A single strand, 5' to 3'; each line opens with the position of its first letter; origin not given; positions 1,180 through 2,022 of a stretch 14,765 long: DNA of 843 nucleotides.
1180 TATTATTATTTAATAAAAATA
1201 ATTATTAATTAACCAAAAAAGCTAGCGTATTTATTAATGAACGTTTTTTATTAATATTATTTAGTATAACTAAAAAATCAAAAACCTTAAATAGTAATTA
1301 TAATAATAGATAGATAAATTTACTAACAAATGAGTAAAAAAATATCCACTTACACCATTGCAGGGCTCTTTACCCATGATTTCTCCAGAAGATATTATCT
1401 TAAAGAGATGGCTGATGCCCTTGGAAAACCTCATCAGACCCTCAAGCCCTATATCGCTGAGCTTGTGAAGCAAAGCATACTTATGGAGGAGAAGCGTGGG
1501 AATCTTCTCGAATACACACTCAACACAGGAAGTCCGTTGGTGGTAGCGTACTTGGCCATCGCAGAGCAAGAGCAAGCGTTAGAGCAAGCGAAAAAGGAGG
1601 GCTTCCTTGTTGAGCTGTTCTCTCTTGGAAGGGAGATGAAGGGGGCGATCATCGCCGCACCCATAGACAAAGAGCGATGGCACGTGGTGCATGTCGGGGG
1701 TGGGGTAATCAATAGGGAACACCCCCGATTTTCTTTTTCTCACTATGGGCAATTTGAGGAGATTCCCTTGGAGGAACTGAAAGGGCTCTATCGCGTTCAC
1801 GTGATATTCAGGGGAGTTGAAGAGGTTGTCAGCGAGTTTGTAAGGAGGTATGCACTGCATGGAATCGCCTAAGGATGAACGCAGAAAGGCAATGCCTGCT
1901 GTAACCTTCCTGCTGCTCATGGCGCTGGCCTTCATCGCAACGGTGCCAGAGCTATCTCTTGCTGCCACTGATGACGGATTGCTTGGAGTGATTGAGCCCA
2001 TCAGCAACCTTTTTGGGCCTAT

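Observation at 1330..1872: Leaderless wHTH-like gene heading the operon; its stop is buried in the signal-peptide gene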

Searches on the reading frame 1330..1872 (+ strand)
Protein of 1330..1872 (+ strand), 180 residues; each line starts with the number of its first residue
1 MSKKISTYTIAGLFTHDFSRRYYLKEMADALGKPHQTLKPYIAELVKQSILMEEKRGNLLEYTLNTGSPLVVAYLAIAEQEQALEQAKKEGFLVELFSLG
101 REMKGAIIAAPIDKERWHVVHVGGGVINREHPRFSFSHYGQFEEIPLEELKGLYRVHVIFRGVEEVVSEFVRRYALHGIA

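Call 5: search_protein_families(library=pfam, proteins=[window:1330-1869:+], max_evalue=1)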
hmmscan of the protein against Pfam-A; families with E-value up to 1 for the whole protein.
window:1330-1869:+ (180 aa): 0 families

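Call 8: find_homologous_proteins(query=window:1330-1869:+, max_evalue=0.01)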
Query window:1330-1869:+ (180 aa): 1 proteins with E <= 0.01 among 98 candidates.
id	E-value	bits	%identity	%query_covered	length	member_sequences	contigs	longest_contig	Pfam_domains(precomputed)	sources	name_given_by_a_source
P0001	6.3e-113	393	100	100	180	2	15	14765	-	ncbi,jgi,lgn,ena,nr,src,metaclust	ncbi:TPA: hypothetical protein HA361_03670 [Candidatus Woesearchaeota archaeon]|nr:hypothetical prot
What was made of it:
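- Tried and rejected: The word-indexed homologue search found only the protein itself (call 8).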

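Call 9: search_protein_families(library=ncbifam, proteins=[window:1330-1869:+], max_evalue=0.1)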
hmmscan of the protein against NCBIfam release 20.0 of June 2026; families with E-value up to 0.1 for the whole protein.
window:1330-1869:+ (180 aa): 0 families

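Call 11: search_solved_structures(query=window:1330-1869:+, max_evalue=10, show_alignments=3)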
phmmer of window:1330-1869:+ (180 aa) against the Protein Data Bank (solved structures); distinct sequences matched with E-value up to 10: 1.
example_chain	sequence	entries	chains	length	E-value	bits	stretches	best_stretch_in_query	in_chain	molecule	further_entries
8i3e_A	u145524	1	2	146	1.1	12.4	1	16-90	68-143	ELKS/Rab6-interacting/CAST family member 1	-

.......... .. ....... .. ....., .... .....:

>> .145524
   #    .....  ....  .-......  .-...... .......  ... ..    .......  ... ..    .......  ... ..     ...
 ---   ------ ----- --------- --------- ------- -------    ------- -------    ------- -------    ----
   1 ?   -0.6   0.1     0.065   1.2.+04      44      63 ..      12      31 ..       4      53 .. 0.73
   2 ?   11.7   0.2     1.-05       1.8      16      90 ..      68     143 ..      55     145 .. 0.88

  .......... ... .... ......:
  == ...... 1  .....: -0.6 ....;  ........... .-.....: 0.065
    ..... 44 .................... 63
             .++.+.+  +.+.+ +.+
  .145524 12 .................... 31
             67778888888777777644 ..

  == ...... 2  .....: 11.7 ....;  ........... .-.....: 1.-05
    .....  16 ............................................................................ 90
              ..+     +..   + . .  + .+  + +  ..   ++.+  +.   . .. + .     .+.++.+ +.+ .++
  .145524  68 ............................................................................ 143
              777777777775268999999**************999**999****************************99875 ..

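Call 12: search_protein_families(library=phrogs, proteins=[window:1330-1869:+], max_evalue=0.1)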
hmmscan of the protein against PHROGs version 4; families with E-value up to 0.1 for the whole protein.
window:1330-1869:+ (180 aa): 0 families

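Call 16: find_encoding_contigs(protein=window:1330-1872:+, flank=10000, max_places=10)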
Protein window:1330-1872:+ (180 aa): 22 contigs read that carry it; 10 places shown.
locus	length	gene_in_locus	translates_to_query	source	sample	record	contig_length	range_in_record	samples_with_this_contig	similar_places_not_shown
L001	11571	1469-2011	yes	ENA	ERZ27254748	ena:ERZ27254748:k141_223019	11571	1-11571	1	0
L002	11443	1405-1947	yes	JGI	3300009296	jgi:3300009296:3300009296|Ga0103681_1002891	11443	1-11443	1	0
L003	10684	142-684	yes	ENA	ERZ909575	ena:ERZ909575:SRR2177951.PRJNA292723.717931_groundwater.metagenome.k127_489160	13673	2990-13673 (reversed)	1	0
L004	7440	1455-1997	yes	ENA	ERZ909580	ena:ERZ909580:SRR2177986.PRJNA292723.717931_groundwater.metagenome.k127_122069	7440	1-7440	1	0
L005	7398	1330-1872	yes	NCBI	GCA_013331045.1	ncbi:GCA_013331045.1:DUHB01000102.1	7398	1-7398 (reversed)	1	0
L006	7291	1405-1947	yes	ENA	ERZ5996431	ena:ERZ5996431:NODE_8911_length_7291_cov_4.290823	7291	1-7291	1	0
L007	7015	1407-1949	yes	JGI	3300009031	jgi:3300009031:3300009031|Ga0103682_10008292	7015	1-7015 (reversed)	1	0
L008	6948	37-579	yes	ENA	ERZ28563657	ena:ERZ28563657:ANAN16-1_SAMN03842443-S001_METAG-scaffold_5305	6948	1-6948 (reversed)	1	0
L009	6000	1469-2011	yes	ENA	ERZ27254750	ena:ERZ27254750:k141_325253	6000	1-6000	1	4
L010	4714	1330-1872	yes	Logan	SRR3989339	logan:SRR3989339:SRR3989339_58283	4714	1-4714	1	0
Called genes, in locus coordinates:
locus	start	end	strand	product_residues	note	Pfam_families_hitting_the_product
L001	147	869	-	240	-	-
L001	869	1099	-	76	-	-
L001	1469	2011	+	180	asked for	-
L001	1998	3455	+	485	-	-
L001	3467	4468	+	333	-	-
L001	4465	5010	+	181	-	-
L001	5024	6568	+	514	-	-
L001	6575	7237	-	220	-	-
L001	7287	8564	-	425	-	PF01145:Band_7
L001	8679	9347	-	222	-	-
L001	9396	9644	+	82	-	PF01037:AsnC_trans_reg (weak)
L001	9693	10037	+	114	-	PF01981:PTH2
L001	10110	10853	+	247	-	PF00300:His_Phos_1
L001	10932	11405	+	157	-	-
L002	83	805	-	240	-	-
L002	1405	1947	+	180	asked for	-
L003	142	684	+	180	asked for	-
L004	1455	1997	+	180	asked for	-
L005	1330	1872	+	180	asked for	-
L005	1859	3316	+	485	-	-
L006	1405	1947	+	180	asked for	-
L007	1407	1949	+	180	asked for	-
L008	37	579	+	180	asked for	-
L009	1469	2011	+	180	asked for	-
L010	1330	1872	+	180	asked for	-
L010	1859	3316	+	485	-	-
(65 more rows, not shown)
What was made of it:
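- Checked: The in-frame ATG 1859 lies 9 nt after the SD and is the start chosen by all gene callers (485 aa; call 16).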

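Call 17: search_protein_representatives(protein=window:1330-1869:+)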
Query: 180 residues. Proteins with E-value up to 0.001 (for the whole library): 43; up to 1e-10: 7; up to 1e-30: 1. The best 43 are listed.
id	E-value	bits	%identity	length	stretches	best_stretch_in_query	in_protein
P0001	2.0e-113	392.5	100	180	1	1-180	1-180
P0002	1.8e-19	86.7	37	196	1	3-136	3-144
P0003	6.4e-17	78.4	38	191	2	3-98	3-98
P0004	1.5e-14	70.6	39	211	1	5-96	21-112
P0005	3.9e-13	66.0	40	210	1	1-97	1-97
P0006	4.3e-13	65.9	41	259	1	2-87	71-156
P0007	2.6e-12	63.4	46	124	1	14-80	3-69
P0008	2.8e-10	56.7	52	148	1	1-60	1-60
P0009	3.0e-10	56.6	32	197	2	1-97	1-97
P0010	2.5e-08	50.4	34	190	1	7-97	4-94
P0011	4.2e-08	49.7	32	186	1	22-108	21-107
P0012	6.2e-08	49.1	34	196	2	3-96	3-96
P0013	6.9e-08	49.0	31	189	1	1-110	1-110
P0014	3.0e-07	46.9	34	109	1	3-87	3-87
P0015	3.2e-07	46.8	38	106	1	5-88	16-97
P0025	1.6e-05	41.3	32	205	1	9-87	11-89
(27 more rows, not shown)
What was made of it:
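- (1) Exhaustive phmmer finds 43 relatives of ~180-200 aa (call 17).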

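Call 20: search_protein_families(library=pfam, alignment_id=A1, max_evalue=0.01)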
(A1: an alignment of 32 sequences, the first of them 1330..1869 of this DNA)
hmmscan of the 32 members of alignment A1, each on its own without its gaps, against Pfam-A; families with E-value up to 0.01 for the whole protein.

A. member 1, window:1330-1869:+ (180 aa): 0 families

B. families by the number of members that match (of 32 scanned): 25 families
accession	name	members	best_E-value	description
PF18765.7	Polbeta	22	5.5e-09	Polymerase beta, Nucleotidyltransferase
PF01909.29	NTP_transf_2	20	1.3e-10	Nucleotidyltransferase domain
PF22600.2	MTPAP-like_central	14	7.7e-05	Poly(A) RNA polymerase, mitochondrial-like, central palm domain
PF09339.16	HTH_IclR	5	3.1e-06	IclR helix-turn-helix domain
PF24033.1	DUF7342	4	0.00026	Family of unknown function (DUF7342)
PF12840.13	HTH_20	3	8e-05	Helix-turn-helix domain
PF03965.22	Penicillinase_R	2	5.5e-05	Penicillinase repressor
PF01978.25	TrmB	2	0.00014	Sugar-specific transcriptional regulator TrmB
PF08279.18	HTH_11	2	0.00064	HTH domain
PF08220.18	HTH_DeoR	2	0.0012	DeoR-like helix-turn-helix domain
PF07848.18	PaaX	2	0.0014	PaaX-like protein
PF13412.12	HTH_24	1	5.3e-05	Winged helix-turn-helix DNA-binding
PF08280.17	HTH_Mga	1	0.00059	M protein trans-acting positive regulator (MGA) HTH domain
PF25212.1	HVO_A0114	1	0.00078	HVO_A0114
PF13936.12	HTH_38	1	0.00098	Helix-turn-helix domain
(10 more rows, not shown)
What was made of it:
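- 22/32 hit Pfam Polbeta and 20/32 NTP_transf_2 (call 20).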

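Call 21: find_homologous_proteins(query=A1, max_evalue=0.001)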
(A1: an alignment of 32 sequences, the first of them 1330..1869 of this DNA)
Query A1 (32 sequences) (180 aa, profile of the alignment): 79 proteins with E <= 0.001 among 7103 candidates.
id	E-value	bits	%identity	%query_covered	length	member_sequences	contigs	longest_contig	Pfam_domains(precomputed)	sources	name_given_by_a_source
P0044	5.5e-66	240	33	96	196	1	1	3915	PF18765.8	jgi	-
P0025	2.5e-55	205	31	53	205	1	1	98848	PF18765.8,PF01909.30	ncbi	-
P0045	4.3e-54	201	35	60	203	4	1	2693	PF18765.8,PF01909.30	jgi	-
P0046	2.4e-53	199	33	42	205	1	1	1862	PF18765.8,PF01909.30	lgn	-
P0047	4.1e-53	198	27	55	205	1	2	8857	PF18765.8,PF01909.30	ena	-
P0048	2.3e-52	195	31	59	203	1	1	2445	PF18765.8,PF01909.30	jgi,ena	-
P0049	1.8e-51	193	32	60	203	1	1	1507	PF18765.8,PF01909.30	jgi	-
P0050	2.6e-51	192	26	56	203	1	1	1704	-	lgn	-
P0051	2.7e-51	192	33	47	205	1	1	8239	PF18765.8,PF01909.30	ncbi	-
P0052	1.0e-50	190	29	53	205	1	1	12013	PF18765.8,PF01909.30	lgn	-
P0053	1.9e-50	189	26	60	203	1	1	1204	-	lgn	-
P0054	3.8e-50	188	32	55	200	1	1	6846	PF18765.8,PF01909.30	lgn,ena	-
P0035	7.8e-50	187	33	41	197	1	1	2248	PF18765.8,PF01909.30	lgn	-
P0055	5.5e-49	184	30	51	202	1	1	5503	PF18765.8,PF01909.30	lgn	-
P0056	1.2e-48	183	26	57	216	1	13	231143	PF18765.8,PF01909.30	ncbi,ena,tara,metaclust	tara:strand:- start:16522 stop:17172 length:651 start_codon:yes stop_codon:yes gene_type:complete|me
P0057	7.9e-48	181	37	39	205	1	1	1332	PF18765.8,PF01909.30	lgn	-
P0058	8.0e-48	181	27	42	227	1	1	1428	PF18765.8,PF01909.30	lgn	-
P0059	1.0e-47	180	32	55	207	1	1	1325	PF18765.8,PF01909.30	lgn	-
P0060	1.6e-47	180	30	39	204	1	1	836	PF18765.8,PF01909.30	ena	-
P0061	3.1e-47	179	33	54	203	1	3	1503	PF18765.8,PF01909.30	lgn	-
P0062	1.7e-46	176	34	48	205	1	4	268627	PF18765.8,PF01909.30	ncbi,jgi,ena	-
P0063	2.3e-46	176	27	55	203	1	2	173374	PF18765.8,PF01909.30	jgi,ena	jgi:predicted nucleotidyltransferase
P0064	9.7e-45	171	34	53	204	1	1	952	PF18765.8,PF01909.30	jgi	jgi:predicted nucleotidyltransferase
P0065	1.2e-44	170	35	55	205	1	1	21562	PF18765.8,PF01909.30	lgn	-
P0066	1.9e-36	144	29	60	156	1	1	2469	PF01909.30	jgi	-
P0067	1.2e-29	121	24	54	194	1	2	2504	PF18765.8,PF01909.30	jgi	-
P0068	1.5e-29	121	24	44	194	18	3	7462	PF18765.8,PF01909.30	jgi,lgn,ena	-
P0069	1.7e-29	121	23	54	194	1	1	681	PF18765.8,PF01909.30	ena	-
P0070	2.4e-29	120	22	94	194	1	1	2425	PF18765.8,PF01909.30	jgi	jgi:uncharacterized protein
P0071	1.0e-28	118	27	44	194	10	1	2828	PF18765.8,PF01909.30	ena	-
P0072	1.1e-27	115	27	44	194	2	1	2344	PF18765.8,PF01909.30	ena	-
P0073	1.7e-27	114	21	94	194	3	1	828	PF18765.8,PF01909.30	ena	-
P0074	1.5e-25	108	40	19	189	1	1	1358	PF18765.8,PF22600.3,PF01909.30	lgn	-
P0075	1.7e-25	108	40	19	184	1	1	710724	PF18765.8,PF01909.30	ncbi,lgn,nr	ncbi:MAG: nucleotidyltransferase domain-containing protein [Candidatus Pacearchaeota archaeon]|nr:MA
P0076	2.1e-25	108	41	16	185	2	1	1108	PF18765.8,PF01909.30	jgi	-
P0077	1.0e-24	105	37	19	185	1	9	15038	PF18765.8,PF01909.30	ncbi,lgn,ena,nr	ncbi:MAG: nucleotidyltransferase domain-containing protein [Candidatus Portnoybacteria bacterium]|nr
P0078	1.0e-24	105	42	14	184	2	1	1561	PF18765.8,PF01909.30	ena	-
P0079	1.4e-24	105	38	21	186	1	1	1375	PF18765.8,PF01909.30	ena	-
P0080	1.9e-24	104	38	21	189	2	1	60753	PF18765.8,PF01909.30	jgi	jgi:predicted nucleotidyltransferase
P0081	1.9e-24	104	38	21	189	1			PF18765.8,PF01909.30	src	-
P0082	1.9e-24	104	55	11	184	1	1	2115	PF18765.8,PF01909.30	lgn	-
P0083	1.9e-24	104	25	27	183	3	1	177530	PF18765.8,PF22600.3,PF01022.27,PF01909.30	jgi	-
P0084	4.5e-24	103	31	19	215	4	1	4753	PF18765.8,PF01909.30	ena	-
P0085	4.6e-24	103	38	21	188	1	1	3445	PF18765.8,PF22600.3,PF01909.30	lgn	-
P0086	4.8e-24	103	39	17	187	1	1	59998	PF18765.8,PF01909.30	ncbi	-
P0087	6.4e-24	103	34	18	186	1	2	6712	PF18765.8,PF22600.3,PF01909.30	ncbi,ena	ncbi:MAG: nucleotidyltransferase domain-containing protein [Nanoarchaeota archaeon]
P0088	8.1e-24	102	34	19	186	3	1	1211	PF18765.8,PF01909.30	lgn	-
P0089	1.5e-23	101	35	21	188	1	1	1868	PF18765.8,PF22600.3,PF01909.30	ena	-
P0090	2.0e-23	101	42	21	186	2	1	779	PF18765.8,PF22600.3,PF01909.30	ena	-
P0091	2.1e-23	101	32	21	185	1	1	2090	PF18765.8,PF01909.30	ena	-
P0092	2.1e-23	101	43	21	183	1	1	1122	PF18765.8,PF01909.30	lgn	-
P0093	3.1e-23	100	29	19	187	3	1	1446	PF18765.8,PF01909.30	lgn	-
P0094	3.5e-23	100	31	19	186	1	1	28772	PF18765.8,PF01909.30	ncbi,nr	ncbi:MAG: nucleotidyltransferase domain-containing protein [Candidatus Aenigmarchaeota archaeon]|nr:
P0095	3.6e-23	100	35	21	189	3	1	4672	PF18765.8,PF13936.13,PF01909.30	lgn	-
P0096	5.1e-23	100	38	21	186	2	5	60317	PF18765.8,PF13936.13,PF01909.30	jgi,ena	-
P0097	5.6e-23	100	50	9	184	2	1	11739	PF18765.8,PF01909.30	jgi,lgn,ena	-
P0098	7.5e-23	99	34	21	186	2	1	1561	PF18765.8,PF22600.3,PF01909.30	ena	-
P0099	9.5e-23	99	42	14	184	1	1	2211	PF18765.8,PF01909.30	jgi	jgi:predicted nucleotidyltransferase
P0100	1.1e-22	99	32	21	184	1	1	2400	PF18765.8,PF01909.30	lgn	-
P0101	1.6e-22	98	35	21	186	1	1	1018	PF18765.8,PF22600.3,PF01909.30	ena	-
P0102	1.7e-22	98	35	49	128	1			PF18765.8,PF01909.30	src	-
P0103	1.8e-22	98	21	79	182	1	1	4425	PF18765.8,PF22600.3,PF01909.30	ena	-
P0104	3.7e-22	97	32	21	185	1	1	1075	PF18765.8,PF01909.30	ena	-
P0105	9.5e-22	96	30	22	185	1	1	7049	PF18765.8,PF22600.3,PF01909.30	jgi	-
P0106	1.0e-21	95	34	21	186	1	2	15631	PF18765.8,PF22600.3,PF01909.30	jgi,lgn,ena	jgi:predicted nucleotidyltransferase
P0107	3.1e-21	94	44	9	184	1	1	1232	PF18765.8,PF22600.3,PF01909.30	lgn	-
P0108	5.7e-19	87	22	79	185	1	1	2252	PF18765.8,PF01909.30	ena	-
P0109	6.4e-18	83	40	8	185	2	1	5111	PF18765.8,PF25212.3,PF01909.30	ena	-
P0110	6.4e-16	77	33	27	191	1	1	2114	PF18765.8,PF01909.30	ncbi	ncbi:MAG: nucleotidyltransferase domain-containing protein [Candidatus Omnitrophota bacterium]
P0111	1.5e-14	72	26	34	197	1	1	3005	PF18765.8,PF01909.30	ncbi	ncbi:MAG: nucleotidyltransferase domain-containing protein [Nanoarchaeota archaeon]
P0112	8.1e-11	60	-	-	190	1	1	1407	PF08279.19,PF18765.8,PF01909.30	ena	-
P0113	9.2e-10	56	21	32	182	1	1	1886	PF13412.13,PF18765.8,PF12802.14,PF01909.30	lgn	-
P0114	1.0e-9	56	-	-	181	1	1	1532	PF18765.8,PF01909.30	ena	-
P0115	6.2e-8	51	-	-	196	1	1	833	PF18765.8,PF01909.30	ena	-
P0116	1.5e-7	49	35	17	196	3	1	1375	PF13412.13,PF18765.8,PF01909.30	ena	-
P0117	5.7e-6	44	-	-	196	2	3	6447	PF18765.8,PF01909.30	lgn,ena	-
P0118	5.6e-5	41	-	-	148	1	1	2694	PF18765.8,PF01909.30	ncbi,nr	ncbi:MAG: nucleotidyltransferase domain-containing protein, partial [archaeon]|nr:nucleotidyltransfe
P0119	1.4e-4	40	64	6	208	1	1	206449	PF18765.8,PF01909.30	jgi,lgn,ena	-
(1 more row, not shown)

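Call 27: find_encoding_contigs(protein=P0044, flank=5000, max_places=3)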
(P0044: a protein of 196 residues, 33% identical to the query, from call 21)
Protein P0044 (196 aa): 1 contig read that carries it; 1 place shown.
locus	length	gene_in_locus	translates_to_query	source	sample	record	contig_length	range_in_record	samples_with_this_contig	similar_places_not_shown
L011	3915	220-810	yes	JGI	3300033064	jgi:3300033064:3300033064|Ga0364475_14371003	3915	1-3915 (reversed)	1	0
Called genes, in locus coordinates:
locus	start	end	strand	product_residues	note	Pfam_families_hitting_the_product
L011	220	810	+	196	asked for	PF18765:Polbeta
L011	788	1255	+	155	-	-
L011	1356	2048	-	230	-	-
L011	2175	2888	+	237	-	-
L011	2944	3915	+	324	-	?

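Call 28: find_encoding_contigs(protein=P0062, flank=5000, max_places=2)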
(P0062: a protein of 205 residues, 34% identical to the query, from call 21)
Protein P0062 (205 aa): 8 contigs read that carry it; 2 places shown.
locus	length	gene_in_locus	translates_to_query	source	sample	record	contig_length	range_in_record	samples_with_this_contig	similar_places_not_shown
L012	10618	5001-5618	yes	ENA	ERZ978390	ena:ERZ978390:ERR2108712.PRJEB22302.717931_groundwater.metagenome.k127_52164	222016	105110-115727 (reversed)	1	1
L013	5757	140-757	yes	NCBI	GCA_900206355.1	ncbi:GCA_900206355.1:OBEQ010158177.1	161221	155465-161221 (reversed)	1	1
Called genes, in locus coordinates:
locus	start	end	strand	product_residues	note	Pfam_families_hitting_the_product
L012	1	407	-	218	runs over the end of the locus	-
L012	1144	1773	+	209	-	PF02666:PS_Dcarbxylase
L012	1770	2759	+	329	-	PF01066:CDP-OH_P_transf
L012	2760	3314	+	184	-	PF01864:CarS-like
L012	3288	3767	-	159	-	-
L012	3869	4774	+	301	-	-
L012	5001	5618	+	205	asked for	PF01909:NTP_transf_2, PF18765:Polbeta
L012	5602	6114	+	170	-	PF05168:HEPN (weak)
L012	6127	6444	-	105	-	PF01866:Diphthamide_syn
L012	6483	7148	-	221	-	-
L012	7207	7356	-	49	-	-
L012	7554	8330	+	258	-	-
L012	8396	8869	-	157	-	PF07884:VKOR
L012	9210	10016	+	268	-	PF00142:Fer4_NifH (faint), PF01656:CbiA, PF06564:CBP_BcsQ, PF10609:ParA, PF13614:AAA_31, PF13500:AAA_26 (weak)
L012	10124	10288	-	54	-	-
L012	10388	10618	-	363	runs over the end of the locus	-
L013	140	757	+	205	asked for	PF01909:NTP_transf_2, PF18765:Polbeta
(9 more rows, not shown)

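Call 29: find_encoding_contigs(protein=P0025, flank=5000, max_places=2)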
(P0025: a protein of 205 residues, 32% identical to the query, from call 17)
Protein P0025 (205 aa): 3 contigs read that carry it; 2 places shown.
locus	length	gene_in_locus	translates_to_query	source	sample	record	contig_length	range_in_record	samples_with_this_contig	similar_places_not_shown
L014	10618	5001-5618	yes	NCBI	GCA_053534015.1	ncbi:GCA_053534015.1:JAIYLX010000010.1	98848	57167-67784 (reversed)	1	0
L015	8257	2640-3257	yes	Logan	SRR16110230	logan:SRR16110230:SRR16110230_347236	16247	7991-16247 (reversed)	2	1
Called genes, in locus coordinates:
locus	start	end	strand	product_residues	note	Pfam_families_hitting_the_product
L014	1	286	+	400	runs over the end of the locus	PF00589:Phage_integrase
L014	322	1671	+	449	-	PF04326:SLFN_AlbA_2, PF13749:HATPase_c_4, PF08279:HTH_11 (weak), PF13412:HTH_24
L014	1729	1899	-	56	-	-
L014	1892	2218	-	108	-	-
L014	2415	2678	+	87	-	-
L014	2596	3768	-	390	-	PF00561:Abhydrolase_1, PF12146:Hydrolase_4, PF12697:Abhydrolase_6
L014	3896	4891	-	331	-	-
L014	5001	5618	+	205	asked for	PF01909:NTP_transf_2, PF18765:Polbeta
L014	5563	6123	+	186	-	PF05168:HEPN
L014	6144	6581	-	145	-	-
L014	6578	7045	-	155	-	-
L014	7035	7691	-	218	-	-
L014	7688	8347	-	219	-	PF09382:RQC, PF14493:HTH_40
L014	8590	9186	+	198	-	PF01909:NTP_transf_2 (faint), PF18765:Polbeta (weak)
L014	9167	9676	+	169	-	-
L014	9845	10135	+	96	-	-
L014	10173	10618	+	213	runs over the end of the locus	-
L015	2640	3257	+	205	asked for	PF01909:NTP_transf_2, PF18765:Polbeta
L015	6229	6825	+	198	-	PF01909:NTP_transf_2 (faint), PF18765:Polbeta (weak)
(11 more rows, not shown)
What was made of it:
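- DPANN genomes often carry several such modules; L014 has two within 4 kb (call 29).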
